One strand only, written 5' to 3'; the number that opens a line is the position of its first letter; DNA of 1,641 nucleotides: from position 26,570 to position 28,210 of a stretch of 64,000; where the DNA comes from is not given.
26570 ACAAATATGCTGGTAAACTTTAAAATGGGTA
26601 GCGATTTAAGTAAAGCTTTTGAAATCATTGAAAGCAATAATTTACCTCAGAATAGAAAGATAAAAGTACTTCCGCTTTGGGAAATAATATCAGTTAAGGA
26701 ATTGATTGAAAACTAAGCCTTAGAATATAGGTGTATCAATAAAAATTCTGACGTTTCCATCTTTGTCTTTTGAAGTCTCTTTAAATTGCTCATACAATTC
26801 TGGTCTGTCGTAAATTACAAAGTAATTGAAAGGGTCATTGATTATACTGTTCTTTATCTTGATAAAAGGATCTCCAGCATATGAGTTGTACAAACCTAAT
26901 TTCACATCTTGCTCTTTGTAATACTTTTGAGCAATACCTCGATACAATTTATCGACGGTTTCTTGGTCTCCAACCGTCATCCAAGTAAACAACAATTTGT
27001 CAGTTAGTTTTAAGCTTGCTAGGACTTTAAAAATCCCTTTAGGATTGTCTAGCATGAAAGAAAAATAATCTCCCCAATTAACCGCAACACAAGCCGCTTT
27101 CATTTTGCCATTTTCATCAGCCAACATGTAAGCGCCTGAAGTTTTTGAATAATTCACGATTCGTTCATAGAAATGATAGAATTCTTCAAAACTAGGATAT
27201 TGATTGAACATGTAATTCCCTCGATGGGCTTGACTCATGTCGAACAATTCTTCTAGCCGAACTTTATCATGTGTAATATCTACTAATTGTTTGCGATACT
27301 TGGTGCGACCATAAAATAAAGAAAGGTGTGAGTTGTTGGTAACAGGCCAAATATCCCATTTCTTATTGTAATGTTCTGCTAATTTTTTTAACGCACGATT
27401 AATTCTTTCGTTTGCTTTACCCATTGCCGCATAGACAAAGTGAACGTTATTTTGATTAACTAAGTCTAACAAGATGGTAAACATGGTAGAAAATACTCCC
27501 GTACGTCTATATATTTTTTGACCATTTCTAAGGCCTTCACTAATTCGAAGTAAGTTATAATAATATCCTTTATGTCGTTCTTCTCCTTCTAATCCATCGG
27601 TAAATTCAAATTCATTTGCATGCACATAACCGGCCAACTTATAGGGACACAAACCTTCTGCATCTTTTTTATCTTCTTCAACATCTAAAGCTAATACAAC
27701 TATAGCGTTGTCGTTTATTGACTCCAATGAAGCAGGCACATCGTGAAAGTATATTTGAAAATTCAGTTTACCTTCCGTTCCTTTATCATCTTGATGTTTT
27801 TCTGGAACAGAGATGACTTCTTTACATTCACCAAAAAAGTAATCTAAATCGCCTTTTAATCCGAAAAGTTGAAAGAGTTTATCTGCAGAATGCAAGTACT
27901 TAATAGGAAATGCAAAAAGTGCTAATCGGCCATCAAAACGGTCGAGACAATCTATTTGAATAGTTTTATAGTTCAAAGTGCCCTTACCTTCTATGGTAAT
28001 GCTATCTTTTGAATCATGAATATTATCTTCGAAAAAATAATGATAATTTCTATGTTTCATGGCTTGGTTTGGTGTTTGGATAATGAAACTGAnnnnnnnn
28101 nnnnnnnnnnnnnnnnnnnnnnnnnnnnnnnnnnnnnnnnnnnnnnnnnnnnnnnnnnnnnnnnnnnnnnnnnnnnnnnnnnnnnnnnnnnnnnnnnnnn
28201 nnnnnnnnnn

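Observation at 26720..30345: Divergent Spt-like / unknown 446-aa / extended-SDR module: candidate sphingoid- or capnoid-lipid pathway with an uncharacterised acyltransferase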

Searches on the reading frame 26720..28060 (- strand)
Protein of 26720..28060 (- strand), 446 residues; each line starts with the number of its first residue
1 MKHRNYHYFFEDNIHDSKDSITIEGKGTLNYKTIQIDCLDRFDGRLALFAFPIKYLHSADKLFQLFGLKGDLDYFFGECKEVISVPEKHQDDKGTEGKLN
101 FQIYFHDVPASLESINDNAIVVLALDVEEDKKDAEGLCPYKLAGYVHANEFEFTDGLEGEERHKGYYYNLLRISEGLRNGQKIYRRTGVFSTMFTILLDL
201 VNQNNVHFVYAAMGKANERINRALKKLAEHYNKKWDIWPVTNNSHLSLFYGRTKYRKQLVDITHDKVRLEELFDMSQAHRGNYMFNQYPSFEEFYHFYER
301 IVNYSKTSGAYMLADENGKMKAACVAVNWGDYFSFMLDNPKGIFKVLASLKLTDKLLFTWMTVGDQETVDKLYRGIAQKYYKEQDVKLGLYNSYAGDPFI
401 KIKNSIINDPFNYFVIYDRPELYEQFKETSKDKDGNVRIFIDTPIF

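Call 3: search_protein_families(library=pfam, proteins=[window:26720-28060:-], max_evalue=0.1)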
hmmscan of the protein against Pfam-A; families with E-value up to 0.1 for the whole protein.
window:26720-28060:- (446 aa): 0 families

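Call 4: search_protein_families(library=ncbifam, proteins=[window:26720-28060:-], max_evalue=0.1)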
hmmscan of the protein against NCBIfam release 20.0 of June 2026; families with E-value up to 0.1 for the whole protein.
window:26720-28060:- (446 aa): 1 family
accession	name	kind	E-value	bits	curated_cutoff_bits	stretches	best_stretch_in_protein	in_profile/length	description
NF005115.0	PRK06547.1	equivalog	0.058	12.8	173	0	214-248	126-159/172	hypothetical protein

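Call 5: find_homologous_proteins(query=window:26720-28060:-)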
Query window:26720-28060:- (446 aa): 50 proteins with E <= 0.001 among 4716 candidates.
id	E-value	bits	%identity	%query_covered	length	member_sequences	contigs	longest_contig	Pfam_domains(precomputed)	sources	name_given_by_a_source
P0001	0.0e+0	1031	100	100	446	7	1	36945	-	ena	-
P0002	2.8e-264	895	85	100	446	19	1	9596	-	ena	-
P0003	1.3e-257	873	84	100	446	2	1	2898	-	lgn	-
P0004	4.6e-254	862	82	100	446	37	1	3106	-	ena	-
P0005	2.3e-238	810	77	100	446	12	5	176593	-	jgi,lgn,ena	-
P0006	1.6e-236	804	77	100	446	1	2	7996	-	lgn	-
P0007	3.5e-236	803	77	100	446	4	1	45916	-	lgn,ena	-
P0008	9.4e-236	801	76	100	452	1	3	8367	-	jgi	jgi:hypothetical protein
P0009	2.8e-234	796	78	100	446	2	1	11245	-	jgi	jgi:hypothetical protein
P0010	3.0e-234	796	76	100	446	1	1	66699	-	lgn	-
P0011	3.4e-228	776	76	100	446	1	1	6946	-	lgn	-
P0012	9.5e-228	775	75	100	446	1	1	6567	-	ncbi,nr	ncbi:MAG: hypothetical protein LRY27_04100 [Chitinophagales bacterium]|nr:hypothetical protein [Chit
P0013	1.4e-223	761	74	100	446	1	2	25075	-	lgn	-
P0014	2.4e-215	734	70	100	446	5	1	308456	-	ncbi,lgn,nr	ncbi:MAG: hypothetical protein H6578_06515 [Chitinophagales bacterium]|nr:hypothetical protein [Chit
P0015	3.7e-206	704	68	100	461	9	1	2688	-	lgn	-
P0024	1.5e-153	530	54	99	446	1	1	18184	-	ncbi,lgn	-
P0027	3.6e-142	493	50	100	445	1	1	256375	-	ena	-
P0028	3.1e-124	434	48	94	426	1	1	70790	-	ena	-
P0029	2.0e-121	424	48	100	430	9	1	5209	-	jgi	jgi:hypothetical protein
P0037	6.5e-109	383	43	95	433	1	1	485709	-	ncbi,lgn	-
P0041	2.1e-107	378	42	100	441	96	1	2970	-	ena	-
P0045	5.2e-102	360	43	95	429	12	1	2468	-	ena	-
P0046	1.4e-101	359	43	100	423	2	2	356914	-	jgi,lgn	jgi:hypothetical protein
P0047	5.8e-94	334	37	96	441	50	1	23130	-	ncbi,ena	-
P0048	1.7e-90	322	40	90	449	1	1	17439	-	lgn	-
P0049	1.1e-89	320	40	100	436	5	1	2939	-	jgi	jgi:hypothetical protein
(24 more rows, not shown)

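Call 6: search_solved_structures(query=window:26720-28060:-, max_evalue=10)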
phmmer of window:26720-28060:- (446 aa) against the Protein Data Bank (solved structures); distinct sequences matched with E-value up to 10: 4.
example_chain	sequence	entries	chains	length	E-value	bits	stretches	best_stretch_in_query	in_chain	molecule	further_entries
1m8u_A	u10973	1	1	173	0.16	14.3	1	241-285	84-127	gamma-E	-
1a45_A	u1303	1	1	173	0.17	14.2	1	241-291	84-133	GAMMAF CRYSTALLIN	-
1a5d_A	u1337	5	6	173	0.24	13.7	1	242-292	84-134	GAMMAE CRYSTALLIN | Gamma crystallin E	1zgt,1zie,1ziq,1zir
1elp_A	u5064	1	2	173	0.47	12.7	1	243-292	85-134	GAMMA-D CRYSTALLIN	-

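Call 11: search_solved_structures(query=A1, max_evalue=10)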
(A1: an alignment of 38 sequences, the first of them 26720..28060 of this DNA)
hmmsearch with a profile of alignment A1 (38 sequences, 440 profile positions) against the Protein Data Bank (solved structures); distinct sequences matched with E-value up to 10: 1.
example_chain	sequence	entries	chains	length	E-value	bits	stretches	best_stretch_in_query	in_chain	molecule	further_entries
4lp7_A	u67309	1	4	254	0.92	11.8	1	288-341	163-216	Matrix protein M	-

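Call 12: find_encoding_contigs(protein=P0037, flank=8000, max_places=3)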
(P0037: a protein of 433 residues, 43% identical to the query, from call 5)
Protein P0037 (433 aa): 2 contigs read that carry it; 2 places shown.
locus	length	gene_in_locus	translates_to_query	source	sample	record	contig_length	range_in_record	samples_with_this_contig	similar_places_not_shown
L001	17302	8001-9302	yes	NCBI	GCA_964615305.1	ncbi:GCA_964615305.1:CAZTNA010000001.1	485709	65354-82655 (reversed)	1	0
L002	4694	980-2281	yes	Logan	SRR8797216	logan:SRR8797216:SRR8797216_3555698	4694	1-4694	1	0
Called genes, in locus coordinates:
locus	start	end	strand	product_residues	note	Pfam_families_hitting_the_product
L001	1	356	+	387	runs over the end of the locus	PF01546:Peptidase_M20, PF07687:M20_dimer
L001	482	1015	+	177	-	PF00210:Ferritin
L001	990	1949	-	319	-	PF00294:PfkB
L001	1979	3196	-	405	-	PF00155:Aminotran_1_2, PF00266:Aminotran_5 (faint), PF01053:Cys_Met_Meta_PP (weak)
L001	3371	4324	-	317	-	PF14226:DIOX_N, PF03171:2OG-FeII_Oxy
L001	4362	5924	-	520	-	-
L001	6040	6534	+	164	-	PF12867:DinB_2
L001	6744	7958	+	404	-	PF00202:Aminotran_3 (faint), PF00155:Aminotran_1_2, PF00266:Aminotran_5 (weak), PF01053:Cys_Met_Meta_PP, PF01212:Beta_elim_lyase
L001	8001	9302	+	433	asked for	-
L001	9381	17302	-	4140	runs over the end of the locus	PF26766:Choice_anch_L, PF09940:DUF2172 (faint), PF13573:SprB, PF16359:RcsD_ABL (faint), PF13573:SprB, PF11060:DUF2861 (faint), PF13573:SprB, PF13585:CHU_C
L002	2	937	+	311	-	?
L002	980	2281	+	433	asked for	-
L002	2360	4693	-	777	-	?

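Call 13: find_encoding_contigs(protein=P0046, flank=8000, max_places=3)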
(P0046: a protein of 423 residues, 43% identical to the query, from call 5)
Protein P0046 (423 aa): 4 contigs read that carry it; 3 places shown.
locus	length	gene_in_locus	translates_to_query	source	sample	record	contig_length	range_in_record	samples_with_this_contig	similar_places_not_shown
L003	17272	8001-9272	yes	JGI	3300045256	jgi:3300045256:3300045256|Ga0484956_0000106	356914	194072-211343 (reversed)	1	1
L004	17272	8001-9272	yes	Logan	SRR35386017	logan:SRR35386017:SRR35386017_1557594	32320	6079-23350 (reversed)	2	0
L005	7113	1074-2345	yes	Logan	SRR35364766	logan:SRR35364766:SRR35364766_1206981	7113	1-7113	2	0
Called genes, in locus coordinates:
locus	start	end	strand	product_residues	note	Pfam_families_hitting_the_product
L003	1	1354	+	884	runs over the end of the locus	PF00330:Aconitase, PF00694:Aconitase_C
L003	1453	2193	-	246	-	-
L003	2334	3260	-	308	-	PF01370:Epimerase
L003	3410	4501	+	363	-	PF18962:Por_Secre_tail (faint)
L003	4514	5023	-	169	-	PF20420:DUF6702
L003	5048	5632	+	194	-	PF13795:HupE_UreJ_2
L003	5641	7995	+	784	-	PF01433:Peptidase_M1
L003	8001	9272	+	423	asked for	-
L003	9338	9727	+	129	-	-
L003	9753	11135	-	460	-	PF01551:Peptidase_M23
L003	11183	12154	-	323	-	PF13432:TPR_16 (weak), PF14559:TPR_19 (weak), PF25062:ARM_TT21_N (weak), PF00515:TPR_1 (weak), PF07719:TPR_2 (weak), PF13432:TPR_16, PF13414:TPR_11, PF00515:TPR_1, +12 more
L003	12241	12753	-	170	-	PF04403:PqiA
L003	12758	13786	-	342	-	PF00154:RecA_N, PF06745:ATPase, PF08423:Rad51, PF13481:AAA_25 (faint), PF21096:RecA_C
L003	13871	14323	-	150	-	PF08534:Redoxin, PF00578:AhpC-TSA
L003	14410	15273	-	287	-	PF00140:Sigma70_r1_2, PF04542:Sigma70_r2, PF04539:Sigma70_r3, PF04545:Sigma70_r4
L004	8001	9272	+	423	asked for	-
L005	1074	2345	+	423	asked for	-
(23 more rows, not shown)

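Call 14: find_encoding_contigs(protein=P0047, flank=8000, max_places=3)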
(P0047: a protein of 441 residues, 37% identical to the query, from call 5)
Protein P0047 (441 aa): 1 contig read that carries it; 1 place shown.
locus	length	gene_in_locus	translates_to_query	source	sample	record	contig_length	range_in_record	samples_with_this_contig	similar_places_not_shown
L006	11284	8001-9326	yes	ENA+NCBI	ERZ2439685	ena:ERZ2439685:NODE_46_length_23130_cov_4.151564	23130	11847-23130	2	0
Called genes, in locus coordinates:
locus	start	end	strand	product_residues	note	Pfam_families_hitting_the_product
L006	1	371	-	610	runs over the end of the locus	PF00999:Na_H_Exchanger, PF02254:TrkA_N (faint)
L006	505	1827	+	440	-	PF01966:HD, PF13286:HD_assoc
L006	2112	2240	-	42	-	-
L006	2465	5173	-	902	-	PF23500:DUF7133, PF13646:HEAT_2 (faint), PF00034:Cytochrom_C (faint)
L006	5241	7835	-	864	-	PF23500:DUF7133, PF13646:HEAT_2 (faint)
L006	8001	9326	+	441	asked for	-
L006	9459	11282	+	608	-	?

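Call 15: find_related_loci(query=A1, collection=genome_contigs, flank=6000)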
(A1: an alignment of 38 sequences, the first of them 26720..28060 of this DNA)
Query A1 (446 aa) in genome_contigs; peptide patterns used: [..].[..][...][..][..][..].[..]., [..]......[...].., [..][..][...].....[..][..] (x = any residue, [..] = any of these).
511 stretches matched a pattern; 125 encode a relative of the query (tblastn E <= 1e-3); the best 80 are kept; 80 distinct loci.
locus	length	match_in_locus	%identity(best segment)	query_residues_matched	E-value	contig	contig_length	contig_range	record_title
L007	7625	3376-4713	85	1-446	0e+0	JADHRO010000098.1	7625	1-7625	MAG: Chitinophagales bacterium isolate BS30m-G25 BS307-30m-C8268, whole genome shotgun sequence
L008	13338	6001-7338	85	1-446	0e+0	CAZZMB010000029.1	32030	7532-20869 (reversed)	MAG TPA_asm: uncultured Chitinophagales bacterium isolate SRP126598_co1_32 genome assembly, contig: NODE_312_length_3203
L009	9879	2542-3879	82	1-446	0e+0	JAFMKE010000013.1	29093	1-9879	MAG: Verrucomicrobia bacterium isolate DEBay_Sum22DG08_107 NODE_654_length_29093_cov_21.683828, whole genome shotgun seq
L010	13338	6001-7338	85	1-446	0e+0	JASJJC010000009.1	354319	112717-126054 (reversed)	MAG: Chitinophagales bacterium isolate ArBW.bin.122 ArBW_k141_622892, whole genome shotgun sequence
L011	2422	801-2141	61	1-446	0e+0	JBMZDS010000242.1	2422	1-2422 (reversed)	MAG: Chitinophagales bacterium isolate ME_XS_2203_1_bin_27 ME_XS_2203_1_bin_27_270, whole genome shotgun sequence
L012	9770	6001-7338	56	1-445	6e-178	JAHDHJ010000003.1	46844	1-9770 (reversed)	MAG: Saprospiraceae bacterium isolate MAG-67 RZ_2085, whole genome shotgun sequence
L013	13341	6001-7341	56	1-446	2e-170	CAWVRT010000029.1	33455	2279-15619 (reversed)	MAG TPA_asm: uncultured Chitinophagales bacterium isolate ERR3589587_concoct_54 genome assembly, contig: ERZ7462733.1036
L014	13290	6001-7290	47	1-446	7e-127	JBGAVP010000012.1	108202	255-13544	MAG: Chitinophagales bacterium isolate MAG_AAO_H10.2 AAOH10-2_opera_contig_949, whole genome shotgun sequence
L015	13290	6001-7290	47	1-446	2e-124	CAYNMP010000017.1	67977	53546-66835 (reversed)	MAG TPA_asm: uncultured Chitinophagaceae bacterium isolate SRP199154_co2_124 genome assembly, contig: NODE_242_length_67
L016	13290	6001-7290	47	1-446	4e-124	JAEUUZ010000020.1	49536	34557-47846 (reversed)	MAG: Chitinophagales bacterium isolate new MAG-368 k141_4011525, whole genome shotgun sequence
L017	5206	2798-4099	45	1-446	2e-124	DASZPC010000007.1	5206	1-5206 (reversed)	MAG TPA_asm: Chitinophagales bacterium isolate SMAG_U5961 k141_833847, whole genome shotgun sequence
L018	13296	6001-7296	45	1-446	1e-123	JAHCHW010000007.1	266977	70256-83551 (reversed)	MAG: Chitinophagales bacterium isolate TGS_BAC7 BAC7_7, whole genome shotgun sequence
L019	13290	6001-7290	46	1-446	1e-122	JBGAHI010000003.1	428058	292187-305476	MAG: Chitinophagales bacterium isolate MAG_MBR_H125.23 MBRH125-23_opera_contig_161, whole genome shotgun sequence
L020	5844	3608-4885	47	22-446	1e-120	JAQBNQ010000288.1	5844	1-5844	MAG: Bacteroidota bacterium isolate RYN_297 scaffold_1581822, whole genome shotgun sequence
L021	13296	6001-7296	45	1-446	4e-120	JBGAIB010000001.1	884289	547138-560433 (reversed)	MAG: Chitinophagales bacterium isolate MAG_MBR_H125.33 MBRH125-33_opera_contig_30, whole genome shotgun sequence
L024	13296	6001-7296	44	1-446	2e-118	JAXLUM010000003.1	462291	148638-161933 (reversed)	MAG: Chitinophagales bacterium isolate STL-BAC30 C1.107.fa-3, whole genome shotgun sequence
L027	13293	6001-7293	44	2-446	2e-118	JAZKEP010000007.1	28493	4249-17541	MAG: Bacteroidota bacterium isolate DC_HB_02_SPN181219-bin040_1 DCHB02SPN_B040_1_000000000007, whole genome shotgun sequ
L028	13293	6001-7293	44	2-446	3e-118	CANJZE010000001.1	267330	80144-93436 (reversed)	MAG: Bacteroidetes bacterium isolate RH-26jul17-168 genome assembly, contig: RH-26jul17-C35, whole genome shotgun sequen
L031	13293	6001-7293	44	2-446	4e-117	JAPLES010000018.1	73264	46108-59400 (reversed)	MAG: Bacteroidetes bacterium isolate LacPavin_0818_WC40_MAG_40_11 LacPavin_0818_WC40_scaffold_703572, whole genome shotg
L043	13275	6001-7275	44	23-446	1e-113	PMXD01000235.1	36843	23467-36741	MAG: Bacteroidetes bacterium isolate bog_950 73.20110700_S3M.57_contig_16873, whole genome shotgun sequence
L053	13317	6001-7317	41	2-446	3e-111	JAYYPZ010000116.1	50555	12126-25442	MAG: Bacteroidota bacterium isolate DS_MAG38 DS_MAG38_0116, whole genome shotgun sequence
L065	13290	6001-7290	42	1-446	1e-109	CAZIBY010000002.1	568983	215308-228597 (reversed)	MAG TPA_asm: uncultured Chitinophagaceae bacterium isolate binchicken_co284_129 genome assembly, contig: NODE_8_length_5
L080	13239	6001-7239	43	27-444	9e-106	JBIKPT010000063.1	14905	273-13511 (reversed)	MAG: Chitinophagales bacterium isolate ME2015-05-02_3300035682_group6_bin87 Rohwer_bin568_scaffold_2474_c1, whole genome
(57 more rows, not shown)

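Call 16: predict_structure(alignment_id=A1)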
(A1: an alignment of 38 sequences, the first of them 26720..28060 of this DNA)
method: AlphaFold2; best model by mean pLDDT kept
length: 446 residues; sequences in the alignment: 38
mean_pLDDT: 88.4   pTM: 0.87
mean pLDDT of the five models: 88.4, 86.8, 85.9, 85.7, 85.3
residues with pLDDT >= 90: 293; 70-90: 117; 50-70: 21; < 50: 15
segments of 3 or more residues with pLDDT < 50: 84-98
pLDDT, mean of each block of 10 residues (from residue 1): 93 93 92 95 94 92 92 83 48 47 80 89 94 92 92 89 91 81 86 94 94 73 88 92 92 98 98 95 91 95 95 97 95 76 68 86 96 98 94 92 88 92 96 92 72
secondary structure, 60 per line:
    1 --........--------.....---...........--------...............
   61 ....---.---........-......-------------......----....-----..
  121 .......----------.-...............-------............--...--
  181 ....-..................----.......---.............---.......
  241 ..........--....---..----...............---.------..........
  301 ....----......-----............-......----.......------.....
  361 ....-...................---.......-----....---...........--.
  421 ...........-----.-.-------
elements in order: E3-10 E19-23 E27-37 E46-52 H53-64 H72-79 E81-86 E100-105 H110-113 E119-127 E140-154 E162-173 E176-178 E181-184 H186-203 E208-214 H218-230 E234-246 H247-250 H253-256 H266-280 H291-304 E309-314 E320-328 E333-338 H343-349 E356-364 H366-384 E388-394 H400-403 E407-417 H420-430

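Call 19: search_protein_representatives(alignment_id=A1)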
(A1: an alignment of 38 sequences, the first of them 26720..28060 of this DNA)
Query: 38 sequences, 440 profile positions. Proteins with E-value up to 0.001 (for the whole library): 38; up to 1e-10: 23; up to 1e-30: 15. The best 38 are listed.
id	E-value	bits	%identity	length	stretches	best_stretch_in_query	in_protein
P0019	1.1e-201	687.2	-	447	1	1-440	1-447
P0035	1.1e-187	641.0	-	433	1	2-440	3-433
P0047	4.4e-168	576.4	-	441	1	2-439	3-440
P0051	1.1e-159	548.7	-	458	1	2-440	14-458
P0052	4.3e-157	540.2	-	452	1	2-440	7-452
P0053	1.4e-152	525.3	-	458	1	2-440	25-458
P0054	3.2e-148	510.9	-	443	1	2-439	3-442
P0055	7.9e-145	499.8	-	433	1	1-440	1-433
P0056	7.4e-85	302.1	-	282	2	3-225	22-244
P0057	1.4e-84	301.2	-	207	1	234-440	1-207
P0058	3.4e-68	247.2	-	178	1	207-381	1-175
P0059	1.7e-57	211.9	-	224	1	22-234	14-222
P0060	2.3e-50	188.4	-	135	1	306-440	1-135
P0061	1.6e-38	149.4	-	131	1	86-186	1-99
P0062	9.6e-33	130.4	-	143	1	306-440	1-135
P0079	1.8e-05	40.5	-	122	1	232-279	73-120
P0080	4.4e-05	39.2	-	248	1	327-413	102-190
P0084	6.0e-04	35.5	-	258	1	18-74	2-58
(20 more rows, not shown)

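Call 21: fold_search(model_id=the predicted structure, library=pdb)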
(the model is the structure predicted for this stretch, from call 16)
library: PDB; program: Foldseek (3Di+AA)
matches with E <= 10: 818; with E <= 0.001: 125
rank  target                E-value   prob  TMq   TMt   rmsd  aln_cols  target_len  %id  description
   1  1iyl_A                5.6e-10  1.00  0.47  0.54   6.4       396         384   12  Crystal Structure of Candida albicans N-myristoyltransferase with Non-peptidic Inhibitor (released 2002-12-30)
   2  1iyl_C                1.0e-09  1.00  0.44  0.51   6.7       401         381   12  Crystal Structure of Candida albicans N-myristoyltransferase with Non-peptidic Inhibitor (released 2002-12-30)
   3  2hv2_D                3.1e-09  1.00  0.41  0.45   8.9       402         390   10  Crystal Structure of Conserved Protein of Unknown Function from Enterococcus faecalis V583 at 2.4 A Resolution, Probab (released 2006-08-29)
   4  3n7z_B                3.7e-09  1.00  0.37  0.42   9.5       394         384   10  Crystal structure of acetyltransferase from Bacillus anthracis (released 2010-06-16)
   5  2i00_C                3.7e-09  1.00  0.37  0.40   9.2       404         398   11  Crystal structure of acetyltransferase (GNAT family) from Enterococcus faecalis (released 2006-09-19)
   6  2hv2_F                4.7e-09  1.00  0.38  0.41   8.9       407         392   10  Crystal Structure of Conserved Protein of Unknown Function from Enterococcus faecalis V583 at 2.4 A Resolution, Probab (released 2006-08-29)
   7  2hv2_A                5.0e-09  1.00  0.37  0.41   7.0       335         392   12  Crystal Structure of Conserved Protein of Unknown Function from Enterococcus faecalis V583 at 2.4 A Resolution, Probab (released 2006-08-29)
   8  1nmt_A                7.5e-09  1.00  0.46  0.51   7.0       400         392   12  N-MYRISTOYL TRANSFERASE FROM CANDIDA ALBICANS AT 2.45 A (released 1999-01-13)
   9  3n7z_E                7.5e-09  1.00  0.35  0.39   7.2       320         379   10  Crystal structure of acetyltransferase from Bacillus anthracis (released 2010-06-16)
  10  2i00_B                8.0e-09  1.00  0.35  0.38   7.6       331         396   11  Crystal structure of acetyltransferase (GNAT family) from Enterococcus faecalis (released 2006-09-19)
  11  9qqa_MA               8.0e-09  1.00  0.41  0.52   8.2       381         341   11  Ternary complex of translating ribosome, NAC and NMT1 (released 2025-07-16)
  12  3n7z_C                1.2e-08  1.00  0.38  0.43   8.4       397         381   10  Crystal structure of acetyltransferase from Bacillus anthracis (released 2010-06-16)
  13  3n7z_A                1.4e-08  1.00  0.37  0.42   9.6       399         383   10  Crystal structure of acetyltransferase from Bacillus anthracis (released 2010-06-16)
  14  2i00_A                1.4e-08  1.00  0.31  0.34   8.1       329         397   12  Crystal structure of acetyltransferase (GNAT family) from Enterococcus faecalis (released 2006-09-19)
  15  1iyl_B                1.6e-08  1.00  0.43  0.50   6.4       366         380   13  Crystal Structure of Candida albicans N-myristoyltransferase with Non-peptidic Inhibitor (released 2002-12-30)
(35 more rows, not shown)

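Call 42: search_protein_families(library=pfam, alignment_id=A1, max_evalue=10)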
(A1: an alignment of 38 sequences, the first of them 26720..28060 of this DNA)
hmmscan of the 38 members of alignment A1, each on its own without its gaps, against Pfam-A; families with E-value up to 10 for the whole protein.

A. member 1, window:26720-28060:- (446 aa): 0 families

B. families by the number of members that match (of 38 scanned): 21 families
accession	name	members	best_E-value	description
PF14629.12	ORC4_C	2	0.0073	Origin recognition complex (ORC) subunit 4 C-terminus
PF17053.10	GEP5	2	0.022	Genetic interactor of prohibitin 5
PF20369.3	DUF6664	2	0.023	Family of unknown function (DUF6664)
PF10440.15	WIYLD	2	0.12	Ubiquitin-binding WIYLD domain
PF13480.13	Acetyltransf_6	1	0.00028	Acetyltransferase (GNAT) domain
PF18332.7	XRN1_D1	1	0.00047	Exoribonuclease Xrn1 D1 domain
PF05903.20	Peptidase_C97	1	0.0046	PPPDE putative peptidase domain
PF16057.10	DUF4800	1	0.021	Domain of unknown function (DUF4800)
PF24507.1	Ig_CFAP65_4th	1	0.031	CFAP65, fourth Ig-like domain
PF16725.10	Nucleolin_bd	1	0.072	Nucleolin binding domain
PF13638.12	PIN_4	1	0.076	PIN domain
PF03770.22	IPK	1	0.11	Inositol polyphosphate kinase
PF20451.3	Calmod_bind_M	1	0.13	Calmodulin binding protein central domain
PF20208.3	ARPP-1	1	0.14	ARG and Rhodanese-Phosphatase-superfamily-associated Protein domain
PF00319.23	SRF-TF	1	0.14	SRF-type transcription factor (DNA-binding and dimerisation domain)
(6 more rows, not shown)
